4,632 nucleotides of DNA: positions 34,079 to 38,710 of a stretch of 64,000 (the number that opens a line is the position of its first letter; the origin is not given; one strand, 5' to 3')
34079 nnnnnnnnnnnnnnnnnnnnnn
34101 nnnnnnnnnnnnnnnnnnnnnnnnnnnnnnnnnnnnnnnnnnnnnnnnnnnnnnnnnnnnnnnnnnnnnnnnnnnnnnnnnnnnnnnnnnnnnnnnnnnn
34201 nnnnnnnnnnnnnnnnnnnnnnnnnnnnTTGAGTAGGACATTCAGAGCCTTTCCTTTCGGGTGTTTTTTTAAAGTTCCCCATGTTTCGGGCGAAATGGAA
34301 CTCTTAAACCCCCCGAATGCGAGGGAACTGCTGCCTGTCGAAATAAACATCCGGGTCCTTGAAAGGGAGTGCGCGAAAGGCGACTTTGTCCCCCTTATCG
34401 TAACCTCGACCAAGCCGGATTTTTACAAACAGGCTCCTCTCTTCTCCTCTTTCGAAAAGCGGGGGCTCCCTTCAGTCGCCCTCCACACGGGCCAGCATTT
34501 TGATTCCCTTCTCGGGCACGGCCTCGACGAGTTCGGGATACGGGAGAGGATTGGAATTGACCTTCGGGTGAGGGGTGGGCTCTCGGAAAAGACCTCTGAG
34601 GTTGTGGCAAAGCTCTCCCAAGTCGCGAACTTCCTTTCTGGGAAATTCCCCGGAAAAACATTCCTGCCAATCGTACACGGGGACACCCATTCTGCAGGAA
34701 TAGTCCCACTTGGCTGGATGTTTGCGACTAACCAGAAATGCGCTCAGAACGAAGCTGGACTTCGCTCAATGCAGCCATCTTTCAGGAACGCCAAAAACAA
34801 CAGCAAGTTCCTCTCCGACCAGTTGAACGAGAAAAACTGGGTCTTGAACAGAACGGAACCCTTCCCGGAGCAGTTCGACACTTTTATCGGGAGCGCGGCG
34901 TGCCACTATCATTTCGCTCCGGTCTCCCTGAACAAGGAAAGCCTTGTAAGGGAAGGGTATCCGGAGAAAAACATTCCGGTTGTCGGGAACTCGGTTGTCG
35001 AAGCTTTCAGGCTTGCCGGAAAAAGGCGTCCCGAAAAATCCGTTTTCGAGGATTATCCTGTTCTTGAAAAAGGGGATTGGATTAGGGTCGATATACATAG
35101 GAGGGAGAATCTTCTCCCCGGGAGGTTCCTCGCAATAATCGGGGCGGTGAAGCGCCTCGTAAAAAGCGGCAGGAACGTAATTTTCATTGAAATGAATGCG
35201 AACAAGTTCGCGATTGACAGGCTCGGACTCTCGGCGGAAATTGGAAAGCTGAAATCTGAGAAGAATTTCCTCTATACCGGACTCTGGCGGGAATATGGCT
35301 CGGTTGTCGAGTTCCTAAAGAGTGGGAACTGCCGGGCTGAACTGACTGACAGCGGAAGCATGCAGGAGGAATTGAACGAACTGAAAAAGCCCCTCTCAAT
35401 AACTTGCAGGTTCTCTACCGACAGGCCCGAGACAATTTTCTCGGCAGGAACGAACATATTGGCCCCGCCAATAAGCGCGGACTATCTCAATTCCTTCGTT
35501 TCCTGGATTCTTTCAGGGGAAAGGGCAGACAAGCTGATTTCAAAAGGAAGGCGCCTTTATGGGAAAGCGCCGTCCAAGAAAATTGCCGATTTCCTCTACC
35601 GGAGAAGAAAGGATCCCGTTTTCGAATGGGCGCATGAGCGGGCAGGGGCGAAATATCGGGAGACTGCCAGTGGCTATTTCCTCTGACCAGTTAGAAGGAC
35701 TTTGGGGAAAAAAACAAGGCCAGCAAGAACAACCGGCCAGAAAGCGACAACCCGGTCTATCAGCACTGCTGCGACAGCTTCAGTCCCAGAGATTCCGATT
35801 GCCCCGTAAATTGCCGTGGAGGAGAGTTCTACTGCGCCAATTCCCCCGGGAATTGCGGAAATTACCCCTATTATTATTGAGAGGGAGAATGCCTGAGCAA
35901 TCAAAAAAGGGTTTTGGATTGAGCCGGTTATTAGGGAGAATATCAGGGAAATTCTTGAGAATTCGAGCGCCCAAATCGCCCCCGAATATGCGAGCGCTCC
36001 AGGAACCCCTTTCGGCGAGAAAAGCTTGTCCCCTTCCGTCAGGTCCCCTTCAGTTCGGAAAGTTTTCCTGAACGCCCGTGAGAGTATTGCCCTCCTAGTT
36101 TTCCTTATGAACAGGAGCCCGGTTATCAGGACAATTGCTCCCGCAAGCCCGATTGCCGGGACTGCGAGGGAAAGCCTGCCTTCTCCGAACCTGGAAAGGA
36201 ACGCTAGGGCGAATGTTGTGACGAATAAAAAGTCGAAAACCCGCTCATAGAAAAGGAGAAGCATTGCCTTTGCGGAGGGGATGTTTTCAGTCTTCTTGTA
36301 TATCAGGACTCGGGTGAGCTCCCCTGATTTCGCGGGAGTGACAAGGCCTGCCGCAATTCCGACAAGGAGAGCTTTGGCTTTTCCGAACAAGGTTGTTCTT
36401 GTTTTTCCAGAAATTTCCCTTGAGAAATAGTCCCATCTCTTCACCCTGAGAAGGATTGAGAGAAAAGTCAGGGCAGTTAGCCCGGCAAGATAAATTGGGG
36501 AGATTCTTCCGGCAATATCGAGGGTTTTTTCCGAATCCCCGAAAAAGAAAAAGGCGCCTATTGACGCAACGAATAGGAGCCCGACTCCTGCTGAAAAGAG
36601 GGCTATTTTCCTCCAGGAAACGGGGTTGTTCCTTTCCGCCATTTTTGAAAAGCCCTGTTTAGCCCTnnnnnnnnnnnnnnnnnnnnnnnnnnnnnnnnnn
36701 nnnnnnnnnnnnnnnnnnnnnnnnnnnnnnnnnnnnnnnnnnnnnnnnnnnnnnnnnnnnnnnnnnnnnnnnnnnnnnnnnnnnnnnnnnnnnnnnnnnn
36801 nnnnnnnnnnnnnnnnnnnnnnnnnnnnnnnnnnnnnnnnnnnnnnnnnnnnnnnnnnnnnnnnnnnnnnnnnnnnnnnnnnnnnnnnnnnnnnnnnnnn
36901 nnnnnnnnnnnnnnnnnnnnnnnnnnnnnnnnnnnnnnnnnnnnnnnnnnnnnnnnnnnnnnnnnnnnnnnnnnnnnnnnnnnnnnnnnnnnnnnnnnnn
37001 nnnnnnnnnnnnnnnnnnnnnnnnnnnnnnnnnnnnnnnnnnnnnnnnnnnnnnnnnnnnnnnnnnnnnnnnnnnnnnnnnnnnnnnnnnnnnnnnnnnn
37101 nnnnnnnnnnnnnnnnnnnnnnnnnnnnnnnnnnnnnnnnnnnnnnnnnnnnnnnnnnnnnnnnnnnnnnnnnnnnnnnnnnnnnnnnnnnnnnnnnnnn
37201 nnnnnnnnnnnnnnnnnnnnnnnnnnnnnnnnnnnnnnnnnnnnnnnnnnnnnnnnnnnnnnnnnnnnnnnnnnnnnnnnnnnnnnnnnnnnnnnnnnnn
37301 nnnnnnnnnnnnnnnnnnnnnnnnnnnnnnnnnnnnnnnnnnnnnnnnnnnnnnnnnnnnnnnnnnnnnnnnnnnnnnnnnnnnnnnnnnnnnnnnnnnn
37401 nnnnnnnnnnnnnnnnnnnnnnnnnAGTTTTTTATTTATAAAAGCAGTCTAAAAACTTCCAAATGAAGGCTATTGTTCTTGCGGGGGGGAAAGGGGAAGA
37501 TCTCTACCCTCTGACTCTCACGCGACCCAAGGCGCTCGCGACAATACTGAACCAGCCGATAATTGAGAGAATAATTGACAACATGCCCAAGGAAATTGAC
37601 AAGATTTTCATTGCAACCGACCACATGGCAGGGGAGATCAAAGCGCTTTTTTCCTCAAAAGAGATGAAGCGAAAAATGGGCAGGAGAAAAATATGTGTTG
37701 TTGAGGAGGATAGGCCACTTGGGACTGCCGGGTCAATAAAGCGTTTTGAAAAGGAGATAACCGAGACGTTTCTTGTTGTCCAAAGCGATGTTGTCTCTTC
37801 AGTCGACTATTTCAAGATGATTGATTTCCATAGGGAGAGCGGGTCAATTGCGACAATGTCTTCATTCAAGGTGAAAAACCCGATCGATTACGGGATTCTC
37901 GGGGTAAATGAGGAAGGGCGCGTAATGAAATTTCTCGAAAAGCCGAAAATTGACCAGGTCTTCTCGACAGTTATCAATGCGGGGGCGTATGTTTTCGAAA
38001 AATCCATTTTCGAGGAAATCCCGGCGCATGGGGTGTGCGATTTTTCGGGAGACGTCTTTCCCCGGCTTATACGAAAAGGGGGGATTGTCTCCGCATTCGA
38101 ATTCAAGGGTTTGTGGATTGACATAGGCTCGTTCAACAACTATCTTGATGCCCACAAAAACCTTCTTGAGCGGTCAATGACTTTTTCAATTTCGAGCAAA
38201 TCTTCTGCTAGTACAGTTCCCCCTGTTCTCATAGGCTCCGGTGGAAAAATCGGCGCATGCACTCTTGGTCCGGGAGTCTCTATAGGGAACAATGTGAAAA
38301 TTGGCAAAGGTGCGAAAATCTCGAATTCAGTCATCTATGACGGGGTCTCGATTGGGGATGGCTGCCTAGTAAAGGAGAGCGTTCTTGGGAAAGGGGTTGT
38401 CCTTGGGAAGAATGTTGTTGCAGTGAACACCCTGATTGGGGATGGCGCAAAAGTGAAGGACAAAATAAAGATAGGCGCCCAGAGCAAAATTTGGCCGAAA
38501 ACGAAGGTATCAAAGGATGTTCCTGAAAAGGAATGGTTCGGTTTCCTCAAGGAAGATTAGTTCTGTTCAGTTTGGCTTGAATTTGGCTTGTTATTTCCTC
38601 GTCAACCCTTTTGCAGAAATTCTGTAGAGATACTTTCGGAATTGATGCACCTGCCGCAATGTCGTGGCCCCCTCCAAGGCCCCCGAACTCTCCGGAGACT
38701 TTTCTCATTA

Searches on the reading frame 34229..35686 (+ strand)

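Call 3: search_protein_families(library=pfam, proteins=[window:34229-35686:+], max_evalue=1)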
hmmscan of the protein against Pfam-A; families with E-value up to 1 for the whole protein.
window:34229-35686:+ (485 aa): 1 family
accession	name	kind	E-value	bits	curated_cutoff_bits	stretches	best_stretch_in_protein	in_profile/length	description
PF02350.25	Epimerase_2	-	1.1e-25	90.7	30.6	2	207-454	105-344/347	UDP-N-acetylglucosamine 2-epimerase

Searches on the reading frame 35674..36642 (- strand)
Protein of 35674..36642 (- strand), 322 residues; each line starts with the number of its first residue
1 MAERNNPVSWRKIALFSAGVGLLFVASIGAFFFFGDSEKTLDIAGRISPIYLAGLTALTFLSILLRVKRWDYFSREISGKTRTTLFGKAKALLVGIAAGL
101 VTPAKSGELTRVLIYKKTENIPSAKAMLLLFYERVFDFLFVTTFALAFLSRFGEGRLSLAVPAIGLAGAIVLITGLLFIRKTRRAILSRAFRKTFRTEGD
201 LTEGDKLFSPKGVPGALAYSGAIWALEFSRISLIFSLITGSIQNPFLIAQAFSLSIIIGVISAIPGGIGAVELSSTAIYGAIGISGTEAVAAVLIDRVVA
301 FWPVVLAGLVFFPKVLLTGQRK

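Call 3: search_protein_families(library=pfam, proteins=[window:35674-36642:-], max_evalue=1)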
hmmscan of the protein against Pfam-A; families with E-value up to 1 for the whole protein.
window:35674-36642:- (322 aa): 1 family
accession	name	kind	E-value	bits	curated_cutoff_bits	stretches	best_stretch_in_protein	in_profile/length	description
PF03706.18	LPG_synthase_TM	-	6.1e-36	124.9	33.4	1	21-308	4-302/302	Lysylphosphatidylglycerol synthase TM region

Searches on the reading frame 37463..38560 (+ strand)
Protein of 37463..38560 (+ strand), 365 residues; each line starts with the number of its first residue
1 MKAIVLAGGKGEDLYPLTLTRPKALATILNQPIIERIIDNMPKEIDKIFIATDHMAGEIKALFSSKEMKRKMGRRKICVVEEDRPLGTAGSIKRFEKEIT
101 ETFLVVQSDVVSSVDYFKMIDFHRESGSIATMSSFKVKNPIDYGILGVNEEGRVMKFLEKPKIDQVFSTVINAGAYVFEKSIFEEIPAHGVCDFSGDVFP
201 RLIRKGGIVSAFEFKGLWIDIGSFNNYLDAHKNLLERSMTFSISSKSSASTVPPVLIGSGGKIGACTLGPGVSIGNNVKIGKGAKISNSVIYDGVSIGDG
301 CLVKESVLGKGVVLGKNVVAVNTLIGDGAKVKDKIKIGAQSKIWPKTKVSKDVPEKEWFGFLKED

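Call 3: search_protein_families(library=pfam, proteins=[window:37463-38560:+], max_evalue=1)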
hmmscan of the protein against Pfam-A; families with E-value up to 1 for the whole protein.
window:37463-38560:+ (365 aa): 13 families
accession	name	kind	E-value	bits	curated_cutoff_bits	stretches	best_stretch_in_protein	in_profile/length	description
PF00483.29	NTP_transferase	-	7.4e-42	144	21.2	1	2-236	1-244/245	Nucleotidyl transferase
PF25084.1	LbH_EIF2B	-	7.2e-15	55.3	54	1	244-337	11-105/105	EIF2B subunit epsilon LbH domain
PF00132.30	Hexapep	-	1.6e-11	43.8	27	3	272-304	2-29/36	Bacterial transferase hexapeptide (six repeats)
PF24894.1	Hexapep_GlmU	-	2.6e-07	31.2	23.3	1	282-340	28-86/104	GlmU-like, C-terminal hexapeptide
PF12804.13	NTP_transf_3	-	1e-05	26.2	27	1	3-111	1-97/160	MobA-like NTP transferase domain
PF07959.18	Fucose_pyrophosphorylase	-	0.00012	21.6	34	1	279-327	281-328/418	Fucose pyrophosphorylase domain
PF25087.1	GMPPB_C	-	0.00042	20.4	39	1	254-356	4-107/110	GMPPB C-terminal domain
PF02348.25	CTP_transf_3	-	0.00085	19.6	22.6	1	23-55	16-50/217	Cytidylyltransferase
PF25247.1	LbH_GLGC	-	0.0009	19.6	27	1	285-338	7-53/135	GLGC left-handed parallel beta-helix domain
PF16314.11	DUF4954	-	0.003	16.7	26.2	1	276-325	216-265/433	Domain of unknown function (DUF4954)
PF01128.25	IspD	-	0.014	15.6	27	1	2-66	2-66/221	2-C-methyl-D-erythritol 4-phosphate cytidylyltransferase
PF21711.3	DCTN5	-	0.066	13.3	40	1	279-348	75-139/182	Dynactin subunit 5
PF14602.12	Hexapep_2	-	0.13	12.4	27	1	272-303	2-26/34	Hexapeptide repeat of succinyl-transferase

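Call 4: search_protein_families(library=ncbifam, proteins=[window:37463-38560:+], max_evalue=1)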
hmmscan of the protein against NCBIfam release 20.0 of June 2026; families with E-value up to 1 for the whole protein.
window:37463-38560:+ (365 aa): 62 families (the best 25 are shown)
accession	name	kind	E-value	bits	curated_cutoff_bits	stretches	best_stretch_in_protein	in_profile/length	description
NF052502.1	man1P_GTase_Rv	exception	2.2e-59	201.1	440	1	2-350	2-343/352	mannose-1-phosphate guanylyltransferase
TIGR03992.1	Arch_glmU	subfamily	8.2e-48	163.2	292.1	2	1-238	1-231/393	bifunctional sugar-1-phosphate nucleotidylyltransferase/acetyltransferase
NF041173.1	Sug_nt_acttase_Thmprot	equivalog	1.1e-38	133.2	600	2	1-307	1-303/405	bifunctional sugar-1-phosphate nucleotidylyltransferase/acetyltransferase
TIGR02091.1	glgC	equivalog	2.3e-37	128.9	424.9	1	2-338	2-363/364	glucose-1-phosphate adenylyltransferase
TIGR01208.1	rmlA_long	equivalog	5.1e-34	117.7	320.25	1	2-339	1-339/353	glucose-1-phosphate thymidylyltransferase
NF003670.0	PRK05293.1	equivalog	9.2e-33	113.7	470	1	98-342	116-363/382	glucose-1-phosphate adenylyltransferase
NF002023.0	PRK00844.1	subfamily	3.3e-26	92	458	1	3-341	9-385/408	glucose-1-phosphate adenylyltransferase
NF002772.0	PRK02862.1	equivalog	5.6e-24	84.6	537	1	3-320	6-351/429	glucose-1-phosphate adenylyltransferase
NF001947.0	PRK00725.1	subfamily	3.3e-23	82.1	470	1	3-341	19-397/426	glucose-1-phosphate adenylyltransferase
TIGR02623.1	G1P_cyt_trans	equivalog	6.7e-21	74.9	300.25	2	70-221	88-232/255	glucose-1-phosphate cytidylyltransferase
NF041313.1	UDPGP_AglF_Halo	equivalog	9.9e-21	74.3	400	1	1-232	1-232/234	UTP--glucose-1-phosphate uridylyltransferase AglF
TIGR01173.1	glmU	equivalog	2.6e-20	72.7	366.85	2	1-185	1-179/452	bifunctional UDP-N-acetylglucosamine diphosphorylase/glucosamine-1-phosphate N-acetyltransferase GlmU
NF045761.1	NAMPUrTaseMurU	equivalog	6.9e-19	68.6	250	1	1-226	1-219/226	N-acetylmuramate alpha-1-phosphate uridylyltransferase MurU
NF049965.1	GlMnHpPGnyltfHddC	equivalog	6.1e-17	62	300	1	1-227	1-214/221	D-glycero-D-manno-heptose 1-phosphate guanosyltransferase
NF010934.1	PRK14354.1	equivalog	4.2e-16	58.5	450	2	3-182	2-176/447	bifunctional UDP-N-acetylglucosamine diphosphorylase/glucosamine-1-phosphate N-acetyltransferase GlmU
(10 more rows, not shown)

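Call 72: find_homologous_proteins(query=window:37463-38560:+, max_evalue=1e-20)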
Query window:37463-38560:+ (365 aa): 3734 proteins with E <= 1e-20 among 8000 candidates; the best 120 are listed.
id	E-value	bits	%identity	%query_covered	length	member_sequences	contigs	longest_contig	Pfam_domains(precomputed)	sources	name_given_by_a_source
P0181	2.0e-224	762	94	100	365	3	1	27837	PF00483.30,PF00132.31,PF25087.2,PF25084.2,PF24894.2,PF12804.14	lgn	-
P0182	8.2e-181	619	72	100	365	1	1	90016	PF00483.30,PF00132.31,PF25087.2,PF25084.2,PF24894.2,PF12804.14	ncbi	ncbi:MAG: NDP-sugar synthase [archaeon]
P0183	3.0e-167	574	67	100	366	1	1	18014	PF00483.30,PF00132.31,PF25087.2,PF25084.2,PF24894.2,PF12804.14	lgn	-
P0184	3.3e-161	554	66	99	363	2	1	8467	PF00483.30,PF00132.31,PF25087.2,PF25084.2,PF24894.2,PF12804.14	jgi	jgi:mannose-1-phosphate guanylyltransferase / phosphomannomutase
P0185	1.7e-156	539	65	99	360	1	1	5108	PF00483.30,PF00132.31,PF25087.2,PF25084.2,PF24894.2,PF12804.14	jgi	jgi:NDP-sugar pyrophosphorylase family protein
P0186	5.1e-154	531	62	99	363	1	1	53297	PF00483.30,PF00132.31,PF25087.2,PF25084.2,PF24894.2,PF12804.14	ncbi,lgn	-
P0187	1.9e-112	394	49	99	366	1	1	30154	PF00483.30,PF00132.31,PF07959.19,PF25087.2,PF25084.2,PF24894.2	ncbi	-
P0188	8.7e-112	392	50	97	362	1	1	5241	PF00483.30,PF00132.31,PF25087.2,PF25084.2,PF24894.2,PF12804.14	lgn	-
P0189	1.1e-109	385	49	99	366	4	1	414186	PF00483.30,PF00132.31,PF25087.2,PF25084.2,PF24894.2,PF12804.14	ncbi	-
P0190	4.2e-108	380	50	99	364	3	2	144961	PF00483.30,PF00132.31,PF25087.2,PF25084.2,PF24894.2,PF12804.14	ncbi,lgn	-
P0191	6.5e-104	366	48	99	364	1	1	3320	PF00483.30,PF00132.31,PF25087.2,PF25084.2,PF24894.2,PF12804.14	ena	-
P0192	1.2e-64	237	36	96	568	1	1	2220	PF00483.30,PF01978.26,PF00132.31,PF25087.2,PF25084.2,PF24894.2,PF00072.31,PF12804.14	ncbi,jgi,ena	ncbi:MAG TPA: sugar phosphate nucleotidyltransferase [Abditibacterium sp.]|jgi:NDP-sugar pyrophospho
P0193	2.8e-63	232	36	91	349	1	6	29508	PF00483.30,PF00132.31,PF25087.2,PF25084.2,PF24894.2,PF12804.14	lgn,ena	-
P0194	1.9e-60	223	35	96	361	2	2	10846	PF00483.30,PF00132.31,PF25087.2,PF25084.2,PF24894.2,PF12804.14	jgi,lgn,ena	-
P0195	2.9e-60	222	35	96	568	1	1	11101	PF00483.30,PF00132.31,PF25087.2,PF25084.2,PF24894.2,PF00072.31,PF12804.14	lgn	-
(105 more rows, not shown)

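Call 74: find_encoding_contigs(protein=P0183, flank=4000, max_places=1)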
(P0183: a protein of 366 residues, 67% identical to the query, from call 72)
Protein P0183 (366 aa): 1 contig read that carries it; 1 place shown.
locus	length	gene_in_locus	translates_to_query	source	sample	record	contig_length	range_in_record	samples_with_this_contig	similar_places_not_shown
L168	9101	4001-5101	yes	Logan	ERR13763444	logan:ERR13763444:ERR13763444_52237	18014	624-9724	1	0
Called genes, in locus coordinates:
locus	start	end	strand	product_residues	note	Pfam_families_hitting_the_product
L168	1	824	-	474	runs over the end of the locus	PF13231:PMT_2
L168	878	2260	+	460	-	PF02350:Epimerase_2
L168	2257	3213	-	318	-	PF03706:LPG_synthase_TM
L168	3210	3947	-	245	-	PF00483:NTP_transferase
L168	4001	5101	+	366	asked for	PF00483:NTP_transferase, PF12804:NTP_transf_3 (weak), PF25084:LbH_EIF2B, PF25087:GMPPB_C, PF00132:Hexapep (faint), PF24894:Hexapep_GlmU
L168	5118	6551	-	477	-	PF01368:DHH, PF21763:DHH_CID, PF02272:DHHA1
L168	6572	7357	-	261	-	PF01467:CTP_transf_like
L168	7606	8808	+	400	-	PF01637:ATPase_2 (faint), PF13191:AAA_16 (weak), PF00004:AAA, PF13401:AAA_22, PF22606:Cdc6-ORC-like_ATPase_lid (weak), PF22703:Cdc6_lid, PF09079:WHD_Cdc6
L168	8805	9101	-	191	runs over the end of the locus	-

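Call 75: find_encoding_contigs(protein=P0186, flank=4000, max_places=1)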
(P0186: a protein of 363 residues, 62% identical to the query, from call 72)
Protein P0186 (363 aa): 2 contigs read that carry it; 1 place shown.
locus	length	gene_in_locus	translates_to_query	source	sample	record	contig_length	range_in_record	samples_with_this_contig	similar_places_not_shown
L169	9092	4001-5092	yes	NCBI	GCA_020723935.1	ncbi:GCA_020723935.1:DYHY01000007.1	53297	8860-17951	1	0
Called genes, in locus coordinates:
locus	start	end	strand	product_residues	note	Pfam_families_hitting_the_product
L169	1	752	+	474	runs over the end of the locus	PF02350:Epimerase_2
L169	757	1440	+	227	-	PF13489:Methyltransf_23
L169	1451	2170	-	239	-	PF02811:PHP (weak), PF13263:PHP_C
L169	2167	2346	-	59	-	-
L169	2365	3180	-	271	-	PF03706:LPG_synthase_TM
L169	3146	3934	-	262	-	PF00483:NTP_transferase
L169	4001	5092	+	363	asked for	PF00483:NTP_transferase, PF12804:NTP_transf_3, PF24894:Hexapep_GlmU (weak), PF25084:LbH_EIF2B, PF25087:GMPPB_C, PF00132:Hexapep (faint)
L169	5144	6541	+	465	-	PF02878:PGM_PMM_I, PF02879:PGM_PMM_II, PF02880:PGM_PMM_III, PF00408:PGM_PMM_IV (weak)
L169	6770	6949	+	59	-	-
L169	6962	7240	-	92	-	PF05239:PRC (weak)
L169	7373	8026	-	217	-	PF01940:DUF92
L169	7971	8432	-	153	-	PF01877:RNA_binding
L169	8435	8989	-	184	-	PF13207:AAA_17 (faint)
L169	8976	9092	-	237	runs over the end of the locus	PF00696:AA_kinase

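Call 76: find_encoding_contigs(protein=P0189, flank=4000, max_places=1)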
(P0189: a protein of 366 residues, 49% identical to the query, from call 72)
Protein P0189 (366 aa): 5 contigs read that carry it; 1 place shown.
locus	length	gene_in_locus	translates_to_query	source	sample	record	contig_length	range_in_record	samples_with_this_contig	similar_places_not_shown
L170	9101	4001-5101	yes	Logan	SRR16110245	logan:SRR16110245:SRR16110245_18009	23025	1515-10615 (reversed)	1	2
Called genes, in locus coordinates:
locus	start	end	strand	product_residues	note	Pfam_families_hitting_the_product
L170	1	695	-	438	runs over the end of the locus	PF03721:UDPG_MGDP_dh_N, PF03807:F420_oxidored (faint), PF00984:UDPG_MGDP_dh, PF03720:UDPG_MGDP_dh_C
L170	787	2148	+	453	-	PF01266:DAO (weak), PF01593:Amino_oxidase, PF13450:NAD_binding_8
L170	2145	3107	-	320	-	PF03706:LPG_synthase_TM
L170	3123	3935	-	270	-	PF00483:NTP_transferase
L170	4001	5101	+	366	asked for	PF00483:NTP_transferase, PF12804:NTP_transf_3, PF25084:LbH_EIF2B, PF00132:Hexapep (faint), PF25087:GMPPB_C, PF24894:Hexapep_GlmU (weak)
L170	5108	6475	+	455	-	PF02878:PGM_PMM_I, PF02879:PGM_PMM_II, PF02880:PGM_PMM_III, PF00408:PGM_PMM_IV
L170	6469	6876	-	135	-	PF06271:RDD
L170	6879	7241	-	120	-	PF06271:RDD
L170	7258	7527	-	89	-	PF05239:PRC (weak)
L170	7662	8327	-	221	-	PF01940:DUF92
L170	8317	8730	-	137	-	PF01877:RNA_binding (weak)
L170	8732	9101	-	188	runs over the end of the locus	PF13207:AAA_17 (weak)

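Call 78: search_protein_families(library=pfam, proteins=[L168:3210-3947:-, L169:3146-3934:-, L170:3123-3908:-], max_evalue=0.01)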
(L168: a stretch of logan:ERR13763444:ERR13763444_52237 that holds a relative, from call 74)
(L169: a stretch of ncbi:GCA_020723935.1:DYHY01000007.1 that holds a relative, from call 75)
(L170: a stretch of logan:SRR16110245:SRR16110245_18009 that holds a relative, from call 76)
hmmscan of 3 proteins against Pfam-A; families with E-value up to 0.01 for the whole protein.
L168:3210-3947:- (245 aa): 3 families
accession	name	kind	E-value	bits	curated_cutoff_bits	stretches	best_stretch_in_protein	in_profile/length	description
PF00483.29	NTP_transferase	-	1.6e-23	84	21.2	1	61-241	28-226/245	Nucleotidyl transferase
PF12804.13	NTP_transf_3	-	0.00032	21.3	27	1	55-140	15-98/160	MobA-like NTP transferase domain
PF01402.27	RHH_1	-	0.00035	20.9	20.5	1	4-38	1-34/39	Ribbon-helix-helix protein, copG family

L169:3146-3934:- (262 aa): 1 family
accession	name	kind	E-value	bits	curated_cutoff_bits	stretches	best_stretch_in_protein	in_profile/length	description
PF00483.29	NTP_transferase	-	7e-26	91.7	21.2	1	58-238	24-218/245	Nucleotidyl transferase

L170:3123-3908:- (261 aa): 3 families
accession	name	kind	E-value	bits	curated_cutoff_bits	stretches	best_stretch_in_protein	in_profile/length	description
PF00483.29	NTP_transferase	-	4.9e-22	79.1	21.2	1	61-215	28-190/245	Nucleotidyl transferase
PF12804.13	NTP_transf_3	-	0.00029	21.5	27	1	60-139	20-95/160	MobA-like NTP transferase domain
PF01402.27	RHH_1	-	0.00052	20.3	20.5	1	4-42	1-38/39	Ribbon-helix-helix protein, copG family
